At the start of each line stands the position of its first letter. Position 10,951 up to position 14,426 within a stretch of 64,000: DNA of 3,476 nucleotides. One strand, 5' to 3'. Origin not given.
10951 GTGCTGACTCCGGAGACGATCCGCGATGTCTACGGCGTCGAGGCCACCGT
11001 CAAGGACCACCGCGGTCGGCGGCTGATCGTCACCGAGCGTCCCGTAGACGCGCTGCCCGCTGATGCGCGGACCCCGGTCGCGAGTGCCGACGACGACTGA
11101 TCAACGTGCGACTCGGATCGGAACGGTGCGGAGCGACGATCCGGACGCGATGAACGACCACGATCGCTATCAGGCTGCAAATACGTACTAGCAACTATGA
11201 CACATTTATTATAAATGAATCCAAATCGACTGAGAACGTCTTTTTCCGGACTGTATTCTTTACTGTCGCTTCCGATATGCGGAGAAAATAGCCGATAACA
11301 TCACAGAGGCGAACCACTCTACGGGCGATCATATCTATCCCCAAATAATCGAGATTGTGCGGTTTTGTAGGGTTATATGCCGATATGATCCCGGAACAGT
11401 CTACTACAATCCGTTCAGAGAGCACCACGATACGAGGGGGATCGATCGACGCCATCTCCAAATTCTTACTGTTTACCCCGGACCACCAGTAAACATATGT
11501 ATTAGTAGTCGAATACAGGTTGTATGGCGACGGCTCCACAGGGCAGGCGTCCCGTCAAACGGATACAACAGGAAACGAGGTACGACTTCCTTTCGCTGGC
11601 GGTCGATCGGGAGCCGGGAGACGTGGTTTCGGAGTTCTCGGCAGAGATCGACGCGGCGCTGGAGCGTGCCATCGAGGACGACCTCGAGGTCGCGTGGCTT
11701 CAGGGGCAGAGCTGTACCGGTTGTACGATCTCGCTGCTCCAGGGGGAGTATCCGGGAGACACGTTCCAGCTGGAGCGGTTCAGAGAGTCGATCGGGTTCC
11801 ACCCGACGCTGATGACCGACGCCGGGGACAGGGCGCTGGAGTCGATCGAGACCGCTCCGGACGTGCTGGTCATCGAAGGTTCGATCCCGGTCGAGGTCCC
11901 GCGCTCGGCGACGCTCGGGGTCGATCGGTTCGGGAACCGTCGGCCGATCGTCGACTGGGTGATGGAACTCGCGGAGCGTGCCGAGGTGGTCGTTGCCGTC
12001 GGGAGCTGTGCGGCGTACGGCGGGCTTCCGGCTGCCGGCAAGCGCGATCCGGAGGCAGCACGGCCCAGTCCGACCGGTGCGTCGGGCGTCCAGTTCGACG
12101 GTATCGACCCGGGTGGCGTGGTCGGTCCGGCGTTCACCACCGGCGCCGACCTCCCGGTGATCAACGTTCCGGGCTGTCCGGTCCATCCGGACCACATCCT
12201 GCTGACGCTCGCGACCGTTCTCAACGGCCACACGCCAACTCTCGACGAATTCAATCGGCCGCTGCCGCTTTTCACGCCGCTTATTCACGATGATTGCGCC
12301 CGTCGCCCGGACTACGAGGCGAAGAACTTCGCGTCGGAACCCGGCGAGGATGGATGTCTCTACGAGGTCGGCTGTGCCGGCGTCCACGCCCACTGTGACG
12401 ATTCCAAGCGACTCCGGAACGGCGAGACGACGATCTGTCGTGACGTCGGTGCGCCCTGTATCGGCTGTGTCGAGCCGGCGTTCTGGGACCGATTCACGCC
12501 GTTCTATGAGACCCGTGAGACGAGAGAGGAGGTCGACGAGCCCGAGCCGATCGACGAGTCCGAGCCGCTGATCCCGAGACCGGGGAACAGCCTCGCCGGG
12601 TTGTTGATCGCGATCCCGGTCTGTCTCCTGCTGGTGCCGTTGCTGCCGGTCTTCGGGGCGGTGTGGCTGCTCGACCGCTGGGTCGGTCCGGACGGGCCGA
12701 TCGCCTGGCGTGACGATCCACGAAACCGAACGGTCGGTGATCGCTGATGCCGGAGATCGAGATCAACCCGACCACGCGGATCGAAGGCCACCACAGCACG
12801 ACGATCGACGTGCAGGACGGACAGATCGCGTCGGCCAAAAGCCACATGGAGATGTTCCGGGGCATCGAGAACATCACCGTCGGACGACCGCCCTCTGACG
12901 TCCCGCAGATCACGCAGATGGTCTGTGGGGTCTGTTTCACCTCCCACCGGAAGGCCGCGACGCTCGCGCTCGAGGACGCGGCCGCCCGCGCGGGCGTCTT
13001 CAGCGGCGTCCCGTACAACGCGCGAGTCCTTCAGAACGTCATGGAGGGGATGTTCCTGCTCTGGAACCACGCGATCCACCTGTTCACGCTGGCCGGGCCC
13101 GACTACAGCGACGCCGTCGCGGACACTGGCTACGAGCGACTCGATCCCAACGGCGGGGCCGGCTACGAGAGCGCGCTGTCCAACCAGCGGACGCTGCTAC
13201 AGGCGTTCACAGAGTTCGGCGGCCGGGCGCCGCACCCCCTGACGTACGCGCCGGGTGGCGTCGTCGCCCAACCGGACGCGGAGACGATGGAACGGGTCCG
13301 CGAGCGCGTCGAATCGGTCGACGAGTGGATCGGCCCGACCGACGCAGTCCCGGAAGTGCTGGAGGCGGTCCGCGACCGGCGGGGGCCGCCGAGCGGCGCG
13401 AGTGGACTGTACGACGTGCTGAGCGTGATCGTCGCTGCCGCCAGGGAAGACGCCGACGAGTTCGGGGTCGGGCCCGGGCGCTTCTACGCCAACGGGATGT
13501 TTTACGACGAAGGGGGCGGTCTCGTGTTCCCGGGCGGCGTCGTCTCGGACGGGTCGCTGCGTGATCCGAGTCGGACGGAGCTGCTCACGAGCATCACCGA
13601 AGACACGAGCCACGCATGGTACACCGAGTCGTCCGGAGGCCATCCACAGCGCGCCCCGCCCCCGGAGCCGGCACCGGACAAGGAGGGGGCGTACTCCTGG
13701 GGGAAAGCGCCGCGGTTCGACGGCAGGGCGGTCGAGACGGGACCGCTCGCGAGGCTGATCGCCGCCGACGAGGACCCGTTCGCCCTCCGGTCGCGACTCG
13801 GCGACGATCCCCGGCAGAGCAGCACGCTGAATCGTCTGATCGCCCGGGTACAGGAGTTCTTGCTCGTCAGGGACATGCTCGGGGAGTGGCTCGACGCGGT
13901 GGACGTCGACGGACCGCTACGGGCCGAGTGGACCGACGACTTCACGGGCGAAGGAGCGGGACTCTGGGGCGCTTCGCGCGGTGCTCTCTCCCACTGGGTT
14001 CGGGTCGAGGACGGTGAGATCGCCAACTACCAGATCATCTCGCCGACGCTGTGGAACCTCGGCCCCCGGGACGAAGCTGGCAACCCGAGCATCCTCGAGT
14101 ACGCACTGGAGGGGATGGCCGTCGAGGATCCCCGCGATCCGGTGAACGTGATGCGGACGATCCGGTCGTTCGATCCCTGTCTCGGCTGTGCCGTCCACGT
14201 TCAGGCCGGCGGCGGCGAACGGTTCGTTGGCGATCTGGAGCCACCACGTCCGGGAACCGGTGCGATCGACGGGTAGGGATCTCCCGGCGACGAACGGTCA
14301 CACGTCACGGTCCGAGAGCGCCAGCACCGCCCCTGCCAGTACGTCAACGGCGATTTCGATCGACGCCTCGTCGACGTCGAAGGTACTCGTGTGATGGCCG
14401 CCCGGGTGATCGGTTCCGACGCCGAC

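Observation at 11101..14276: [NiFe] hydrogenase small/large subunit pair behind a 420-bp AT-rich tract, with no adjacent maturation or cytochrome b genes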

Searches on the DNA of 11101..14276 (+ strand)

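Call 9: search_dna_similar(query=window:11101-14276:+, collection=plasmids, mode=near)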
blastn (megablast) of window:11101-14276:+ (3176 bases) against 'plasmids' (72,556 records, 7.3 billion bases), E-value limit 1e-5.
No match.

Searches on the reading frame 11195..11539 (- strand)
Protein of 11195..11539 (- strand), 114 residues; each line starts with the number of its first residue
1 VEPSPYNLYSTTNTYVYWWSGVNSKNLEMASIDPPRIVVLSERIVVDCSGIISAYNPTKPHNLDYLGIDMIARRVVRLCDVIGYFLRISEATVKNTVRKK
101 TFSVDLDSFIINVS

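Call 66: search_protein_families(library=pfam, proteins=[window:11195-11539:-], max_evalue=5)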
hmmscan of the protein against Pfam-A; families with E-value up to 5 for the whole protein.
window:11195-11539:- (114 aa): 0 families

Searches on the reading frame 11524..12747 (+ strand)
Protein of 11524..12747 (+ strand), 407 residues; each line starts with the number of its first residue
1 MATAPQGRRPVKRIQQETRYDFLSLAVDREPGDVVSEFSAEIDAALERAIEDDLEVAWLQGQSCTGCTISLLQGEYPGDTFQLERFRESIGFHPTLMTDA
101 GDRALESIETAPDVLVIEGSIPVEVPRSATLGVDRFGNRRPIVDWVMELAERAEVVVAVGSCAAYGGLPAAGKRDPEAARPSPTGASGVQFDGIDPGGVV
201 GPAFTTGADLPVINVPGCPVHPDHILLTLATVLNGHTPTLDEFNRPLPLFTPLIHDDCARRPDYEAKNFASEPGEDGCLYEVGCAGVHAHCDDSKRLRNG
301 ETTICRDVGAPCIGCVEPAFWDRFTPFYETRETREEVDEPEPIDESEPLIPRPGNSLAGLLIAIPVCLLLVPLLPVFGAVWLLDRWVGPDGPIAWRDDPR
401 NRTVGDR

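Call 4: search_protein_families(library=pfam, proteins=[window:11524-12747:+], max_evalue=0.01)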
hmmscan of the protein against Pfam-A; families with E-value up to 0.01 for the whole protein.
window:11524-12747:+ (407 aa): 2 families
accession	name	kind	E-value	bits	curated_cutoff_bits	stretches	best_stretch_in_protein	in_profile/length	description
PF01058.29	Oxidored_q6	-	9.3e-25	87.3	27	1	64-231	1-127/128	NADH ubiquinone oxidoreductase, 20 Kd subunit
PF14720.11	NiFe_hyd_SSU_C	-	1.9e-24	86.3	27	1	251-328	2-80/80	NiFe/NiFeSe hydrogenase small subunit C-terminal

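Call 5: search_protein_families(library=ncbifam, proteins=[window:11524-12747:+], max_evalue=0.01)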
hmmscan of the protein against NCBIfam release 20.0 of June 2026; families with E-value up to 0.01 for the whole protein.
window:11524-12747:+ (407 aa): 6 families
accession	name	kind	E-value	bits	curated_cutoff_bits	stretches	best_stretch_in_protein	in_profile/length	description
NF045520.1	H2_NiFeSe_small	exception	1.1e-51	176.1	470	1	19-329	4-313/314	NiFeSe hydrogenase small subunit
TIGR00391.1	hydA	subfamily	8.5e-43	146.9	179.5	1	35-331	34-312/365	hydrogenase small subunit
NF007779.0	PRK10468.1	equivalog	3.2e-36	125.1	659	1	35-317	32-297/372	hydrogenase 2 small subunit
NF045875.1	F420_non_VhuG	exception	4.6e-12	45.8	450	1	145-316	70-237/286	F420-non-reducing hydrogenase subunit VhuG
TIGR03294.1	FrhG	equivalog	2.4e-07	30.7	245.5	1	55-241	3-149/228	coenzyme F420 hydrogenase subunit gamma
NF040836.1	sulfhyd_HydD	equivalog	0.0019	17.4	500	0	143-192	69-119/261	NADPH-dependent hydrogenase/sulfhydrogenase 1 subunit delta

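Call 46: search_solved_structures(query=window:11524-12744:+, max_evalue=0.001, show_alignments=2)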
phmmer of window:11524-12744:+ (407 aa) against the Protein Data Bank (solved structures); distinct sequences matched with E-value up to 0.001: 46.
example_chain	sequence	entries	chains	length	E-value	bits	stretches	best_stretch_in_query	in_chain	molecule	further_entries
7uur_D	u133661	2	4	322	3.9e-45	157.7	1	56-320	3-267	Hydrogenase-2, small subunit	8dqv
7utd_B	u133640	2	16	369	5.1e-45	157.3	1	55-320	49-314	Hydrogenase-2, small subunit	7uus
2wpn_A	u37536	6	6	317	1.4e-39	139.3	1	18-329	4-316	PERIPLASMIC [NIFESE] HYDROGENASE, SMALL SUBUNIT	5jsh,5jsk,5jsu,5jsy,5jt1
3ze6_A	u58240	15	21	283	6.5e-38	133.9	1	56-329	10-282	PERIPLASMIC [NIFESE] HYDROGENASE, SMALL SUBUNIT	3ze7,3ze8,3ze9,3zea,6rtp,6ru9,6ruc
1e3d_A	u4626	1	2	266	2.8e-37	131.8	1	56-329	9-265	[NiFe] hydrogenase small subunit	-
1h2a_S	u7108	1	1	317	2.9e-37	131.7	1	55-329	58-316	HYDROGENASE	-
4u9h_S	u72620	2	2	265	3.8e-37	131.3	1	56-329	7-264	Periplasmic [NiFe] hydrogenase small subunit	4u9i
8w6x_S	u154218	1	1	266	3.9e-37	131.3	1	56-329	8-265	Periplasmic [NiFe] hydrogenase small subunit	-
1h2r_S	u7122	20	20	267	3.9e-37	131.3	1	56-329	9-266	PROTEIN (PERIPLASMIC [NIFE] HYDROGENASE SMALL SUBUNIT) | Periplasmic [NiFe] hydrogenase small subunit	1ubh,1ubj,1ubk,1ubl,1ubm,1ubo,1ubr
4kl8_S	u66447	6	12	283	8.2e-36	127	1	55-329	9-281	Periplasmic [NiFeSe] hydrogenase small subunit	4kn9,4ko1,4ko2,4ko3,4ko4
1cc1_S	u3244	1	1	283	2.1e-35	125.6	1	55-329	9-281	HYDROGENASE (SMALL SUBUNIT)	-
1frv_A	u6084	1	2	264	6e-35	124.1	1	56-329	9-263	HYDROGENASE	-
1yq9_A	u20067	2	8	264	6.8e-34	120.6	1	56-329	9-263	Periplasmic [NiFe] hydrogenase small subunit | PERIPLASMIC HYDROGENASE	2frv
3myr_A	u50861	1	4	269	7.6e-34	120.5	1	56-329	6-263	Hydrogenase (NiFe) small subunit HydA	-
4upe_A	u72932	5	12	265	3.2e-32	115.1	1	55-329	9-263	NIFE-HYDROGENASE SMALL SUBUNIT | HYDROGENASE (NIFE) SMALL SUBUNIT HYDA | PERIPLASMIC [NIFE] HYDROGENASE SMALL SUBUNIT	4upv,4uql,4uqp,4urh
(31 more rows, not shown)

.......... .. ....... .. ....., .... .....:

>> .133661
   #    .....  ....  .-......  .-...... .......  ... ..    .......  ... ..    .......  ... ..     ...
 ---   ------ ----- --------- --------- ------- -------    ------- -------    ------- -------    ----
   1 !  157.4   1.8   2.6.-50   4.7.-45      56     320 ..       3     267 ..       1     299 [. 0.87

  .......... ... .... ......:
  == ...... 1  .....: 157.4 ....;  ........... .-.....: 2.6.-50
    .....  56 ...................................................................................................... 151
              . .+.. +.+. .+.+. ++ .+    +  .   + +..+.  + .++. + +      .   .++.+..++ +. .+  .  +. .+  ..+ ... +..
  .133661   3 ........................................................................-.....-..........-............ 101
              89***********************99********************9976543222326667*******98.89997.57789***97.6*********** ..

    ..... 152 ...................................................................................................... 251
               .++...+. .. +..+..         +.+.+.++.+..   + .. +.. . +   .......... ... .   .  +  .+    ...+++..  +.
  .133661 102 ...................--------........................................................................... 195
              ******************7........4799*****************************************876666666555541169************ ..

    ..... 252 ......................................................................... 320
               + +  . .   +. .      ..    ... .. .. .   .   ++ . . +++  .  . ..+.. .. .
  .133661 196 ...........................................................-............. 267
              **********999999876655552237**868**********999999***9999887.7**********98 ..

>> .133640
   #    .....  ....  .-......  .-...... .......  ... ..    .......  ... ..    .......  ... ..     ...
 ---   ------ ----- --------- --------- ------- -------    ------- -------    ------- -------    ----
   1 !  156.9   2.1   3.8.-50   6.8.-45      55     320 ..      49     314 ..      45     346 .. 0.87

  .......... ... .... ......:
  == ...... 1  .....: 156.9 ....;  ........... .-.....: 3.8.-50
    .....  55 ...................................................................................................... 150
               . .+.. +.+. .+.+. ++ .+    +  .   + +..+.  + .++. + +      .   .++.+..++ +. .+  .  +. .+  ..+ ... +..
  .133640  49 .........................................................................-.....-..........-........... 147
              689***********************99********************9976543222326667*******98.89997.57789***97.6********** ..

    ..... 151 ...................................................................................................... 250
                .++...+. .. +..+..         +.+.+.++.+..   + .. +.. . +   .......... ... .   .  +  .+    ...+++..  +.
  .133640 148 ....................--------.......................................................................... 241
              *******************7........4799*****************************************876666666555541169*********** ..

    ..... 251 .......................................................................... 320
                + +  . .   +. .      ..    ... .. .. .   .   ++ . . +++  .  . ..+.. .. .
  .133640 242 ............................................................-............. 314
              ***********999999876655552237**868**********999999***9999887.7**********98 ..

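Call 83: search_protein_representatives(protein=window:11524-12744:+)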
Query: 407 residues. Proteins with E-value up to 0.001 (for the whole library): 1356; up to 1e-10: 649; up to 1e-30: 86. The best 150 are listed.
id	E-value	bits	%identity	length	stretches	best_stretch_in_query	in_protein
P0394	5.2e-133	460.5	58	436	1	21-380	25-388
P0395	2.0e-112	392.6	55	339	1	21-338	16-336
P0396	1.2e-111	390.1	53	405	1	16-332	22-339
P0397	4.6e-69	249.8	49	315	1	17-252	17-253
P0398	2.5e-56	207.8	45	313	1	17-330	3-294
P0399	1.1e-55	205.7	44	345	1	47-332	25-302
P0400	5.9e-52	193.4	39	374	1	18-341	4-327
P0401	3.4e-51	190.9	42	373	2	102-332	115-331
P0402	4.4e-51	190.5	40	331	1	54-332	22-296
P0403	4.6e-49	183.8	43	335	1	29-323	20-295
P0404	1.1e-45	172.7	39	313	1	18-329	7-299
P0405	1.7e-45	172.1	40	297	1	53-337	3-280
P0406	9.1e-45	169.7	42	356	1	38-330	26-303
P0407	8.9e-44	166.4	38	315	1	55-334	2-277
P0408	1.9e-43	165.4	44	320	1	52-330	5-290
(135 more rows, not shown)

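Call 86: predict_structure(protein=window:11524-12744:+)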
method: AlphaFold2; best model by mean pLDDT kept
length: 407 residues; sequences in the alignment: 1
mean_pLDDT: 38.7   pTM: 0.22
mean pLDDT of the five models: 38.7, 36.3, 35.6, 35.5, 32.2
residues with pLDDT >= 90: 12; 70-90: 26; 50-70: 31; < 50: 338
segments of 3 or more residues with pLDDT < 50: 1-302, 306-338
pLDDT, mean of each block of 10 residues (from residue 1): 28 25 24 31 36 27 25 28 34 30 37 31 32 33 43 35 27 31 26 26 29 28 29 27 26 26 27 32 38 46 46 41 34 45 56 66 89 91 80 69 56
secondary structure, 60 per line:
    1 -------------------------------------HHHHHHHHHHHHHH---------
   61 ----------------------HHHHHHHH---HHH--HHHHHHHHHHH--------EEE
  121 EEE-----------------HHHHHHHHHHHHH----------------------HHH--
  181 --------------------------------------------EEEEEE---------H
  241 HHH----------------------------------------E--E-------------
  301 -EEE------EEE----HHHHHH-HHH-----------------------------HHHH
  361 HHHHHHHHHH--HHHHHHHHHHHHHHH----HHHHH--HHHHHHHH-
elements in order: H38-51 H83-90 H99-109 E118-123 H141-153 E225-230 H240-243 E302-304 E311-313 H318-323 H357-370 H373-387 H392-396 H399-406
